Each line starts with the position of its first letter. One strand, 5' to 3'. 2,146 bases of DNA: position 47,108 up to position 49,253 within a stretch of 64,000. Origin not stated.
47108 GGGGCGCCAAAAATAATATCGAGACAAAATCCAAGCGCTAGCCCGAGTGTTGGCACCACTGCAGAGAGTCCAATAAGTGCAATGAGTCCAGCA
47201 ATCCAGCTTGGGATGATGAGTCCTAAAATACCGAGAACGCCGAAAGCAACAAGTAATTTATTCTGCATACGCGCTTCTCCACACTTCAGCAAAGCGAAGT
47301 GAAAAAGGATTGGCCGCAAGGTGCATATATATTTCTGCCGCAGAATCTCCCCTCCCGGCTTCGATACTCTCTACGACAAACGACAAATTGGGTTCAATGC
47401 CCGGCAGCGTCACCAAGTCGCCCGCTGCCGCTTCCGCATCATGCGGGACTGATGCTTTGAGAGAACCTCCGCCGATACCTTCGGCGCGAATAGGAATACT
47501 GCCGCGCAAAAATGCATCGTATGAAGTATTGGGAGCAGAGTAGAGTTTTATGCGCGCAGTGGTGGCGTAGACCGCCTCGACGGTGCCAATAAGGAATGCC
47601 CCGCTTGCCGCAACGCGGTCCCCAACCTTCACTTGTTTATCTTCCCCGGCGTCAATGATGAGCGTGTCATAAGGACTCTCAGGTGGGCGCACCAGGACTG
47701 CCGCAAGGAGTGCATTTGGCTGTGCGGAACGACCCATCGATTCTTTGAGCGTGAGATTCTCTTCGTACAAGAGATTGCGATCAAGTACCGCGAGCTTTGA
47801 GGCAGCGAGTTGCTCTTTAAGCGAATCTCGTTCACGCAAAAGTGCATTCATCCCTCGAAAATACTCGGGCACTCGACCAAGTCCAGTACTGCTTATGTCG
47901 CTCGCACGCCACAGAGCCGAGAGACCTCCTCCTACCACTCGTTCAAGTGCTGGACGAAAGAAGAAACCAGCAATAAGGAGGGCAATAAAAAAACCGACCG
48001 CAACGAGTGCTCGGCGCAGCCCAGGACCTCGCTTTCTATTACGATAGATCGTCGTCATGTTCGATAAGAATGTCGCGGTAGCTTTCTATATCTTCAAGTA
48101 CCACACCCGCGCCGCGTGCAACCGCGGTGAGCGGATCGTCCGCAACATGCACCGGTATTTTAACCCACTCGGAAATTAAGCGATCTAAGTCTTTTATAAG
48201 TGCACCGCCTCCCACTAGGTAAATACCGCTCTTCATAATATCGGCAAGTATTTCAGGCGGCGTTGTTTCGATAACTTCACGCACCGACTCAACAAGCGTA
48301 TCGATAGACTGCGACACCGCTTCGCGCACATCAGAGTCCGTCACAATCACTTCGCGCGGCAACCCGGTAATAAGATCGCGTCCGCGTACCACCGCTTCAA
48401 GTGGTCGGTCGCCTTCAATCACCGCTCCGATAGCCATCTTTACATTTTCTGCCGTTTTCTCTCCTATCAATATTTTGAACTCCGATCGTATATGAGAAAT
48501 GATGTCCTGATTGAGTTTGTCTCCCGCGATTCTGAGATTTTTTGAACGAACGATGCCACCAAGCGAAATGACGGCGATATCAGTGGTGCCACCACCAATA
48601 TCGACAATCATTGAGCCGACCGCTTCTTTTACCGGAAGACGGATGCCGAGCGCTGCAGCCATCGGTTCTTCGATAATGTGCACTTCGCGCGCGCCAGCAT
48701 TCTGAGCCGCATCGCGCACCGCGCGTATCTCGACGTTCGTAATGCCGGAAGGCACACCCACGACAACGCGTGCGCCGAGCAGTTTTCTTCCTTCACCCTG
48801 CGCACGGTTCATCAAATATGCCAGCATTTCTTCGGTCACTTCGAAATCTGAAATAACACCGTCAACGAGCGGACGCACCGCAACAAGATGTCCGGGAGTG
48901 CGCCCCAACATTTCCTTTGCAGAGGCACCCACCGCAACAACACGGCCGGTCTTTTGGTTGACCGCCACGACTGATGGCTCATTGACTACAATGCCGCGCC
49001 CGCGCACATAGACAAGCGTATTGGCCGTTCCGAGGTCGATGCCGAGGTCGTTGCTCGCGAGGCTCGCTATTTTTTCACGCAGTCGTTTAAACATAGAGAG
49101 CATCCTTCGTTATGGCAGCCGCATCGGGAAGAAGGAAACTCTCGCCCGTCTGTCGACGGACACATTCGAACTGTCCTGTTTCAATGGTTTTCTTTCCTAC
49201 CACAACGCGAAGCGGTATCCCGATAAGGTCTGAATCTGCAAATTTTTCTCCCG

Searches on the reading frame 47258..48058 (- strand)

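Call 61: search_protein_families(library=pfam, proteins=[window:47258-48058:-], max_evalue=0.0001)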
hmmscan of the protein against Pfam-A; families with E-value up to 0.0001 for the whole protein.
window:47258-48058:- (266 aa): 1 family
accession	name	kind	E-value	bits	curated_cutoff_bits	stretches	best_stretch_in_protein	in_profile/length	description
PF04085.20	MreC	-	2.6e-10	40.7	28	1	121-249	1-135/147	Rod shape-determining protein MreC, barrel core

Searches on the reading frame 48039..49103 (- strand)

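Call 61: search_protein_families(library=pfam, proteins=[window:48039-49103:-], max_evalue=0.0001)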
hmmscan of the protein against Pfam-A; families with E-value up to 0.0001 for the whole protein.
window:48039-49103:- (354 aa): 5 families
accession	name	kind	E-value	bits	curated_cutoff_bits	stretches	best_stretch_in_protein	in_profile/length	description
PF06723.19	MreB_Mbl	-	5.9e-133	443.2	27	1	18-341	2-324/327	MreB/Mbl protein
PF00012.26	HSP70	-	5.8e-14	51.7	20.6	1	90-334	110-370/599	Hsp70 protein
PF14450.12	FtsA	-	2.2e-10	41.4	31.8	1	166-323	2-112/127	Cell division protein FtsA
PF00022.25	Actin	-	2.5e-06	26.8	27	0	164-211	144-194/410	Actin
PF11104.14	PilM_2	-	3.8e-05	23.2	27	0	294-326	278-309/340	Type IV pilus assembly protein PilM;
